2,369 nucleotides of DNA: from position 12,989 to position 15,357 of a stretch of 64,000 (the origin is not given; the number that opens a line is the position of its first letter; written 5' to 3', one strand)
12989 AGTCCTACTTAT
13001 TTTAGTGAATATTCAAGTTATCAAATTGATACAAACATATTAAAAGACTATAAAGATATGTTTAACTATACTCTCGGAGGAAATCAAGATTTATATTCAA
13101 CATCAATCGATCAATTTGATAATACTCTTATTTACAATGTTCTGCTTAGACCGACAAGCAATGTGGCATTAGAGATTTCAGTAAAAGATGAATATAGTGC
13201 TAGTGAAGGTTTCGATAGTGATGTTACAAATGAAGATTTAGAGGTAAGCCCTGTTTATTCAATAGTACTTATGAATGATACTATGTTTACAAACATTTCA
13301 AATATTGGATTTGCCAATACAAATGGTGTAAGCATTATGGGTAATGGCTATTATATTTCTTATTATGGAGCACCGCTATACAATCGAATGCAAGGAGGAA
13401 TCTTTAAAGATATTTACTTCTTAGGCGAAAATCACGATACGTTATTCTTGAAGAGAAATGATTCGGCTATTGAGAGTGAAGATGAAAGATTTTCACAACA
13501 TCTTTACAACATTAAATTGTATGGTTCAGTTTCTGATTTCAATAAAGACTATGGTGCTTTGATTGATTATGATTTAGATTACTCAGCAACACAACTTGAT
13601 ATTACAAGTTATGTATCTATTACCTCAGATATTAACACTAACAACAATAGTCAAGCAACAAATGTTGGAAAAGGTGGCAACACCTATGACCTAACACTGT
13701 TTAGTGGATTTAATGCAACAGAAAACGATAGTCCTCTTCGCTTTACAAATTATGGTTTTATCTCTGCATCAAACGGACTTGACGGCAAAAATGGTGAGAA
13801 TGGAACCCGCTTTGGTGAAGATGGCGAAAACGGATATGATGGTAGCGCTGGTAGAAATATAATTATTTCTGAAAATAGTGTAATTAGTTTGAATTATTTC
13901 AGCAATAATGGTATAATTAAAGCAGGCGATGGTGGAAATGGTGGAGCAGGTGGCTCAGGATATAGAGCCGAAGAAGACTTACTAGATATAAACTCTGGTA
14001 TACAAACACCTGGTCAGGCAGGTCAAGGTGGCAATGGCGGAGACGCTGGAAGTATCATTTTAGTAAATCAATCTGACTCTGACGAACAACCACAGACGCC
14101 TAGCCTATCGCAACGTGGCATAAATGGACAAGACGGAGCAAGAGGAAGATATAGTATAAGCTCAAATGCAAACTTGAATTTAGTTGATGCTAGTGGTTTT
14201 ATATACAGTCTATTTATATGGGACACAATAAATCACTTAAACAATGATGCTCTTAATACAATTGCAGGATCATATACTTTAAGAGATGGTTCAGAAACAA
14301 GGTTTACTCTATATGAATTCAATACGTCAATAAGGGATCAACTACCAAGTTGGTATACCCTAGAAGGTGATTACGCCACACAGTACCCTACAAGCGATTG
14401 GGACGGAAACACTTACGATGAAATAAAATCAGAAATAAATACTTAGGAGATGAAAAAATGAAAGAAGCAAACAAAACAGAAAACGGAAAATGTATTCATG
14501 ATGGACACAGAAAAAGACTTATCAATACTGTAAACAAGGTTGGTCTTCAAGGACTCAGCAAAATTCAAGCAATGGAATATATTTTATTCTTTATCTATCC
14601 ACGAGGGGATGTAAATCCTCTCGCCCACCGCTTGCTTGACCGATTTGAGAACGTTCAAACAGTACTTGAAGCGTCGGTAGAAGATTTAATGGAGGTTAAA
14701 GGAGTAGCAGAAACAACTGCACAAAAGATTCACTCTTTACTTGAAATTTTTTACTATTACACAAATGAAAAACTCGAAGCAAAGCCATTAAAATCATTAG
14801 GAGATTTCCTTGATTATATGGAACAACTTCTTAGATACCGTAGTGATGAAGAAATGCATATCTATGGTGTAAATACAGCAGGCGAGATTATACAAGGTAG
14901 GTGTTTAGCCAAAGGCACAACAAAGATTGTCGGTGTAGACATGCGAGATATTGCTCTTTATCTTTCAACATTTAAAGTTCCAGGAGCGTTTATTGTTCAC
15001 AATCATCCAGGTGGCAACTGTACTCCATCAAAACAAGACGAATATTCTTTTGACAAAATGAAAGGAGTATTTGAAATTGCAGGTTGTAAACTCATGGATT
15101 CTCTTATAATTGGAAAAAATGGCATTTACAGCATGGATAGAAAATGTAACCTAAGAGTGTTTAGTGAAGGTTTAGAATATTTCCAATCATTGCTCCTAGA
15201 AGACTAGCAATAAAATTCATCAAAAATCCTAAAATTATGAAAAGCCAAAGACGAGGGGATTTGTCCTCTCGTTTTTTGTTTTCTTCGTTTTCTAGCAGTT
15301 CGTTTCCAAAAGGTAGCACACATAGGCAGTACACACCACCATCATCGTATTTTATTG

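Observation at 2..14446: More than 4,814-aa modular beta-helix/GLUG-like surface protein, truncated by the window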

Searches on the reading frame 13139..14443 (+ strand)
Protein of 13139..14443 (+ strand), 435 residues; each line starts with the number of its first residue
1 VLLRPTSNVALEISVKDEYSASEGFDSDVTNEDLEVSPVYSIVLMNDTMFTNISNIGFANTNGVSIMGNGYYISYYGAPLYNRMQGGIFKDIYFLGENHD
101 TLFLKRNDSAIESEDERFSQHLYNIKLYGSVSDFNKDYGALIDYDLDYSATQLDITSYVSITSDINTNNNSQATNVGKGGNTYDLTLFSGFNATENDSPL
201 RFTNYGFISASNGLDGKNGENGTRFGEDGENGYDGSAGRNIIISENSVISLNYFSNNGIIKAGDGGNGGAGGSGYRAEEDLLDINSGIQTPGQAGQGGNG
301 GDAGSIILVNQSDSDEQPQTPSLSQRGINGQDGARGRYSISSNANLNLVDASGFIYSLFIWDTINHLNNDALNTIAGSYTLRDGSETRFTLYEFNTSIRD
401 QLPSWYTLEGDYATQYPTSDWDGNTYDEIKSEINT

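Call 60: search_solved_structures(query=A4, max_evalue=1, show_alignments=2)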
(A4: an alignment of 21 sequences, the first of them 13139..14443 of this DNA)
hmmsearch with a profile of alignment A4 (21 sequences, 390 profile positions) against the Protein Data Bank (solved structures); distinct sequences matched with E-value up to 1: 4.
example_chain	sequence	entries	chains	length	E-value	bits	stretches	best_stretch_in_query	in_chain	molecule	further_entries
4pjr_A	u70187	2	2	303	0.0077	18.6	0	179-211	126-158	Pentatricopeptide repeat protein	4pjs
5orq_A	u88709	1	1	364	0.03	16.6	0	179-211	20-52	cPPR-Telo1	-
5orm_A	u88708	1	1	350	0.054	15.8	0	179-211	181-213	cPPR-Telo1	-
32nz_A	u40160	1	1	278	0.85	11.9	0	231-279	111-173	H90 scFv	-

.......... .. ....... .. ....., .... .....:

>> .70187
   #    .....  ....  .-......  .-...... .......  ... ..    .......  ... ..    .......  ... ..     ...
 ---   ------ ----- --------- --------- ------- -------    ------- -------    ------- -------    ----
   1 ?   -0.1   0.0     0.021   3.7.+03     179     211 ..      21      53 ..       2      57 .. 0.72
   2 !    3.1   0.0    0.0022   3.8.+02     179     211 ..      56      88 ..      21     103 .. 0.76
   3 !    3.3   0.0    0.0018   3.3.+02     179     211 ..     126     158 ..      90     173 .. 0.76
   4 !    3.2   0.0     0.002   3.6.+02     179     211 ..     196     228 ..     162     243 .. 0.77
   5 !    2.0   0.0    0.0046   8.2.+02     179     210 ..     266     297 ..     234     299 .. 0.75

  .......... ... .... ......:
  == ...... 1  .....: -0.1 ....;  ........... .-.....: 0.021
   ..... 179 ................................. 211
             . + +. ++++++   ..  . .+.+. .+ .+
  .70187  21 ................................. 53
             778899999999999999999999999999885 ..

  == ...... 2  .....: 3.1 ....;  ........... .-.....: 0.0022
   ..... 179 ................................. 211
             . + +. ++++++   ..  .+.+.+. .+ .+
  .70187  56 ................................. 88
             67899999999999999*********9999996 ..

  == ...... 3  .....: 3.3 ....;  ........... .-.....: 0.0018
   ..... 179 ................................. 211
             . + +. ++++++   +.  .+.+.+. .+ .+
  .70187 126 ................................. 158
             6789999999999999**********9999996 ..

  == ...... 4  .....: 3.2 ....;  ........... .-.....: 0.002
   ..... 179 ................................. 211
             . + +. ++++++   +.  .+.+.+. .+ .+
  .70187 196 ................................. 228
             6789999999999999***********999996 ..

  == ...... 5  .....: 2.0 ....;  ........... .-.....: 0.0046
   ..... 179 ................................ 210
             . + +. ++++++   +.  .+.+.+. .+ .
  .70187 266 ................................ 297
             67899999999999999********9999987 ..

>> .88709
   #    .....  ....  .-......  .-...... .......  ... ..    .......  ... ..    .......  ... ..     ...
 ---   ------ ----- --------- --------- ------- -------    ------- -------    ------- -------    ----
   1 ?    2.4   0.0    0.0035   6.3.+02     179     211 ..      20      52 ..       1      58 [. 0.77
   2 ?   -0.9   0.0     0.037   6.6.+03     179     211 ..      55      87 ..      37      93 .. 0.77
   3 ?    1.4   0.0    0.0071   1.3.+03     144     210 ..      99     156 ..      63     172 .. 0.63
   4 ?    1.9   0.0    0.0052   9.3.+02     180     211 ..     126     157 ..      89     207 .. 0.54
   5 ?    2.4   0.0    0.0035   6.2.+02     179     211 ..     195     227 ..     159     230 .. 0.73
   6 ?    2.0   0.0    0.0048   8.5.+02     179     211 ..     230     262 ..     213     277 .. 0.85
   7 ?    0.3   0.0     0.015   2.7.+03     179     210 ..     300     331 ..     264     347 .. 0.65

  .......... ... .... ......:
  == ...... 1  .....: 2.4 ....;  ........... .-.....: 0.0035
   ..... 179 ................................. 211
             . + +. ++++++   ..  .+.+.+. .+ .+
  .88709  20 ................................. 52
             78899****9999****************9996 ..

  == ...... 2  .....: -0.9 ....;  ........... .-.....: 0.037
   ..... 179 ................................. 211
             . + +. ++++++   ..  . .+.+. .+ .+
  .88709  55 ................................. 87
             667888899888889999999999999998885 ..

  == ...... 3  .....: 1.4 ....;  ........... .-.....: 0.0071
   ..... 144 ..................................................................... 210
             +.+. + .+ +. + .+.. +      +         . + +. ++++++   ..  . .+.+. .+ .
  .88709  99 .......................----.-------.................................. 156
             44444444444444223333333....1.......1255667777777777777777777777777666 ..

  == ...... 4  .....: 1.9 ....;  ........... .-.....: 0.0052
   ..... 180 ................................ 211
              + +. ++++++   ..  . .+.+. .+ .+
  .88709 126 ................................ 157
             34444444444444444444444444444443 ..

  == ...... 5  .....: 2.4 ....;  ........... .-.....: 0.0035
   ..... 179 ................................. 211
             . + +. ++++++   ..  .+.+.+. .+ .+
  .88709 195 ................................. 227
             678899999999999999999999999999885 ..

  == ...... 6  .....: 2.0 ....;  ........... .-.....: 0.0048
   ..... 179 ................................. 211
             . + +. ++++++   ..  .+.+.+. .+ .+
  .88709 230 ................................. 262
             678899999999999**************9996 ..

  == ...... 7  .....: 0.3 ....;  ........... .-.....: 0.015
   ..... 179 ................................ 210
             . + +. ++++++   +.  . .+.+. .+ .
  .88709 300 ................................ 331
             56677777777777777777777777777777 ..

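Call 61: search_protein_families(library=pfam, alignment_id=A4, max_evalue=0.1)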
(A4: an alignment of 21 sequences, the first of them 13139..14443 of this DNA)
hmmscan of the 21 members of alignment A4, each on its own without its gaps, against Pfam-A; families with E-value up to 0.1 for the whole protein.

A. member 1, window:13139-14443:+ (435 aa): 0 families

B. families by the number of members that match (of 21 scanned): 1 family
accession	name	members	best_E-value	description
PF04763.17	DUF562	1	0.013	Protein of unknown function (DUF562)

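Call 66: predict_structure(alignment_id=A4)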
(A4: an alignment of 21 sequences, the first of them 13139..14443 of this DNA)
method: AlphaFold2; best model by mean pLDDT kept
length: 435 residues; sequences in the alignment: 21
mean_pLDDT: 65.5   pTM: 0.63
mean pLDDT of the five models: 65.5, 64.9, 64.3, 63.1, 61.9
residues with pLDDT >= 90: 72; 70-90: 141; 50-70: 71; < 50: 151
segments of 3 or more residues with pLDDT < 50: 1-35, 168-170, 175-179, 279-286, 312-314, 342-395, 397-435
pLDDT, mean of each block of 10 residues (from residue 1): 38 35 38 49 84 70 80 86 81 89 77 59 91 89 73 88 69 50 82 63 91 89 81 90 73 80 91 67 49 83 82 49 78 80 44 43 35 38 41 46 33 29 41 41
secondary structure, 60 per line:
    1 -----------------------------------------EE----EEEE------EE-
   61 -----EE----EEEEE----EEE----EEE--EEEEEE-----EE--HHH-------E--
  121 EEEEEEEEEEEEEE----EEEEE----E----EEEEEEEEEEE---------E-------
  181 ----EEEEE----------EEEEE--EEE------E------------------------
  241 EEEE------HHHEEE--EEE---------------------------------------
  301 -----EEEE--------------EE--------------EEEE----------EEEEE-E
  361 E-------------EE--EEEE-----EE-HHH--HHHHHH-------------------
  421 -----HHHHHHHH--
elements in order: E48-51 E72-76 E81-83 E88-90 E93-98 E121-134 E139-143 E153-163 E185-189 E200-204 E207-209 E241-244 E254-256 E259-261 E306-309 E340-343 E354-358 E379-382 H396-401 H426-433

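Call 68: fold_search(model_id=the predicted structure, library=pdb)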
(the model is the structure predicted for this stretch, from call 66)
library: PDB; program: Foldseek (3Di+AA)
matches with E <= 10: 32; with E <= 0.001: 0
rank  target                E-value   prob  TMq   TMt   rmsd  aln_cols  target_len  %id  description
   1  5nxk_B                1.2e+00  0.13  0.19  0.25  16.5       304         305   12  L. reuteri 53608 SRRP (released 2018-03-21)
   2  8oq0                  1.3e+00  0.04  0.13  0.10  21.1       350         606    9  Crystal structure of tailspike depolymerase (APK09_gp48) from Acinetobacter phage APK09 (released 2023-05-31)
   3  3b90_A                1.6e+00  0.06  0.14  0.21  19.8       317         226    8  Crystal Structure of the Catalytic Domain of Pectate Lyase PelI from Erwinia chrysanthemi (released 2008-04-29)
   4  8x8m_A                2.5e+00  0.01  0.12  0.08  22.8       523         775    9  Cryo-EM structure of a bacteriophage tail- spike protein against Klebsiella pneumoniae K64,ORF41(K64-ORF41) (released 2024-09-04)
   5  5ypz_A                3.8e+00  0.06  0.06  0.06  21.3        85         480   10  Crystal structure of minor pilin CofB from CFA/III complexed with N-terminal peptide fragment of CofJ (released 2018-06-27)
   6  1ee6                  4.6e+00  0.02  0.11  0.17  14.1       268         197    8  CRYSTAL STRUCTURE OF PECTATE LYASE FROM BACILLUS SP. STRAIN KSM-P15. (released 2001-01-31)
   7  4phb                  5.0e+00  0.03  0.15  0.23  13.5       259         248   11  Structure of the polysaccharide lyase-like protein Cthe_2159 from C. thermocellum, Gadolinium derivative (released 2014-08-27)
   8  2x3h_A                5.0e+00  0.01  0.14  0.13  21.1       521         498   10  COLIPHAGE K5A LYASE (released 2010-06-02)
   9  9b7p_D                5.3e+00  0.04  0.06  0.08  15.5       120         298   13  Fab2-6 in complex with the capsid of Adeno-associated virus type 9 (released 2025-04-16)
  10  5cdw_B                5.5e+00  0.08  0.08  0.24  10.6        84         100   14  Crystal Structure Analysis of a mutant Grb2 SH2 domain (W121G) with a pYVNV peptide (released 2016-05-25)
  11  9cdu_A                5.5e+00  0.04  0.20  0.20  19.5       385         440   12  Crystal Structure of Rhombotarget A-peptide Complex (released 2025-07-02)
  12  8pvv_C                5.8e+00  0.06  0.07  0.11   9.7        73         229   11  Archaeoglobus fulgidus AfAgo complex with AfAgo-N protein (fAfAgo) bound with 30 nt RNA guide and 51 nt DNA target (released 2024-01-24)
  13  8ok9_C                5.8e+00  0.06  0.07  0.11  10.0        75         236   11  Heterodimeric complex of Archaeoglobus fulgidus Argonaute protein Af1318 (AfAgo) with DNA and AfAgo-N protein containi (released 2024-01-24)
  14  7d6c_4                5.8e+00  0.02  0.07  0.18  13.3       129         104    5  Crystal structure of CcmM N-terminal domain in complex with CcmN (released 2021-08-04)
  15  7w1c_C                5.8e+00  0.01  0.13  0.10  19.5       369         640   12  Crystal structure of Klebsiella pneumoniae K1 capsule-specific polysaccharide lyase in a P1 crystal form (released 2022-05-18)
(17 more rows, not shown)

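Call 75: fold_search(model_id=the predicted structure, library=viral)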
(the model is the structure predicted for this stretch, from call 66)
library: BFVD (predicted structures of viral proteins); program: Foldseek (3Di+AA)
matches with E <= 10: 80; with E <= 0.001: 0
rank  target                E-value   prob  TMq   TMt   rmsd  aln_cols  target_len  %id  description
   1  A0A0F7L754            5.5e-03  0.54  0.11  0.15  20.1       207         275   16  Phage tail protein [uncultured marine virus]
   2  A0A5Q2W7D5            2.3e-01  0.07  0.11  0.09  20.4       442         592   11  (no name in the UniProt tables at hand)
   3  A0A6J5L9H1            2.7e-01  0.14  0.14  0.09  19.5       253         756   17  Tail fiber protein [uncultured Caudovirales phage]
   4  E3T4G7                3.5e-01  0.14  0.21  0.11  26.4       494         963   13  Hedgehog/Intein (Hint) domain-containing protein [Cafeteria roenbergensis virus (strain BV-PW1)]
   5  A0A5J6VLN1            5.1e-01  0.05  0.12  0.11  29.4       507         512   11  Uncharacterized protein [Megaviridae environmental sample]
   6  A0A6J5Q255            6.5e-01  0.06  0.08  0.15  15.9       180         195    9  Uncharacterized protein [uncultured Caudovirales phage]
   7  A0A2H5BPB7            9.4e-01  0.05  0.16  0.10  19.6       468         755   10  Tail spike protein [Salmonella phage Mutine]
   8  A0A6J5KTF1            9.9e-01  0.03  0.12  0.13  22.7       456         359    9  Uncharacterized protein [uncultured Caudovirales phage]
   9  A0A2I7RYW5            1.0e+00  0.04  0.15  0.09  27.1       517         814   11  (no name in the UniProt tables at hand)
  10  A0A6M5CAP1            1.1e+00  0.06  0.17  0.10  21.1       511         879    9  (no name in the UniProt tables at hand)
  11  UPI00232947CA         1.2e+00  0.03  0.14  0.10  22.7       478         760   10  (no name look-up for this kind of identifier)
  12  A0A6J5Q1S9            1.8e+00  0.08  0.15  0.19  16.0       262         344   13  Uncharacterized protein [uncultured Caudovirales phage]
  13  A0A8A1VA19            1.8e+00  0.02  0.07  0.11  27.0       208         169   12  (no name in the UniProt tables at hand)
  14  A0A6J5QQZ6            1.9e+00  0.04  0.16  0.14  21.6       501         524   10  Intramolecular chaperone auto-processing domain containing protein [uncultured Caudovirales phage]
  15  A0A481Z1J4            2.2e+00  0.05  0.15  0.23  13.0       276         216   11  Uncharacterized protein [Pithovirus LCPAC001]
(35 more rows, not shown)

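Call 83: find_homologous_proteins(query=A4, max_evalue=0.001)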
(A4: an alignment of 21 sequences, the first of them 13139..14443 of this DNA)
Query A4 (21 sequences) (435 aa, profile of the alignment): 1 proteins with E <= 0.001 among 8000 candidates.
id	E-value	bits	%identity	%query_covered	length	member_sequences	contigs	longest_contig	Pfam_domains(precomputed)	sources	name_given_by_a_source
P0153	4.1e-54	202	33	93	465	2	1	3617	-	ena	-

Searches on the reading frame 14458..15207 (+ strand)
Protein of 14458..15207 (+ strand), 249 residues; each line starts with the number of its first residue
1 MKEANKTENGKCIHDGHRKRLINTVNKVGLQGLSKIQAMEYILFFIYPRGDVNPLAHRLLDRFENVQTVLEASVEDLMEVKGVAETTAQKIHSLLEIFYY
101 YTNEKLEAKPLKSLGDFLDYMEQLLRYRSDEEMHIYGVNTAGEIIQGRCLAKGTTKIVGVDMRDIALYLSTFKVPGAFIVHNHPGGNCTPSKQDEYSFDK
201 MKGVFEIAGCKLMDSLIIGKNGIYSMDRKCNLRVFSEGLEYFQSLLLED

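Call 6: search_protein_families(library=pfam, proteins=[window:14458-15204:+], max_evalue=0.001)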
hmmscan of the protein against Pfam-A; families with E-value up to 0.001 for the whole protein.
window:14458-15204:+ (249 aa): 4 families
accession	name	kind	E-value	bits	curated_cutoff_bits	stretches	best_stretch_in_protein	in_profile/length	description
PF04002.20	RadC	-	9.5e-21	74.4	22.1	1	113-228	3-118/121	RadC-like JAB domain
PF12826.13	HHH_2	-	9.2e-07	29.4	27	1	55-93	15-53/64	Helix-hairpin-helix motif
PF14520.12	HHH_5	-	2.9e-06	28.1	27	1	55-92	14-52/57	Helix-hairpin-helix domain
PF00633.29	HHH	-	5.8e-05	23.2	24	1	69-93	5-29/30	Helix-hairpin-helix motif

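Call 76: find_encoding_contigs(protein=window:14458-15207:+, flank=10000, max_places=4)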
Protein window:14458-15207:+ (249 aa): 5 contigs read that carry it; 3 places shown.
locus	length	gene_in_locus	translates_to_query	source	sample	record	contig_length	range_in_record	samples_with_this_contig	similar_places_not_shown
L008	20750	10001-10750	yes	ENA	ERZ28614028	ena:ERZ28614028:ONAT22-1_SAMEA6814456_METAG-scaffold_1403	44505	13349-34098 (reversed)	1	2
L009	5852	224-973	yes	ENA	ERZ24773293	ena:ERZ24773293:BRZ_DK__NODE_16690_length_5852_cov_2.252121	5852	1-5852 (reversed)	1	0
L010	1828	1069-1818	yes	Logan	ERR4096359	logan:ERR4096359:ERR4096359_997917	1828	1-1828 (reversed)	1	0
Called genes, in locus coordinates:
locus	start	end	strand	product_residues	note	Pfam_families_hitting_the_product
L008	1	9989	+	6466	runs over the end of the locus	-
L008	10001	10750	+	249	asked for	PF12826:HHH_2 (weak), PF14520:HHH_5 (weak), PF04002:RadC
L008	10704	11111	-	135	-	-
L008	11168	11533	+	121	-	-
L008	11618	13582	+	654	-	PF00270:DEAD (faint), PF04851:ResIII, PF17757:UvrB_inter, PF27431:UvrB_3rd, PF00271:Helicase_C, PF12344:UvrB, PF02151:UVR (weak)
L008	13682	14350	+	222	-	-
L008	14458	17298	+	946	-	PF00005:ABC_tran (faint), PF02463:SMC_N (faint), PF03193:RsgA_GTPase (faint), PF13555:AAA_29 (faint), PF20703:nSTAND1 (faint), PF17760:UvrA_inter, PF17755:UvrA_DNA-bind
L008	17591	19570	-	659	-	-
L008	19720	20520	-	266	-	PF00753:Lactamase_B, PF23023:Anti-Pycsar_Apyc1, PF12706:Lactamase_B_2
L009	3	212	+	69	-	?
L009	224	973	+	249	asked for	PF12826:HHH_2 (weak), PF14520:HHH_5 (weak), PF04002:RadC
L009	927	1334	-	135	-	-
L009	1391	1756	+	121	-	-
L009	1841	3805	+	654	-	PF00270:DEAD (faint), PF04851:ResIII, PF17757:UvrB_inter, PF27431:UvrB_3rd, PF00271:Helicase_C, PF12344:UvrB, PF02151:UVR (weak)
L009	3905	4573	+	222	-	-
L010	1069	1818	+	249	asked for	PF12826:HHH_2 (weak), PF14520:HHH_5 (weak), PF04002:RadC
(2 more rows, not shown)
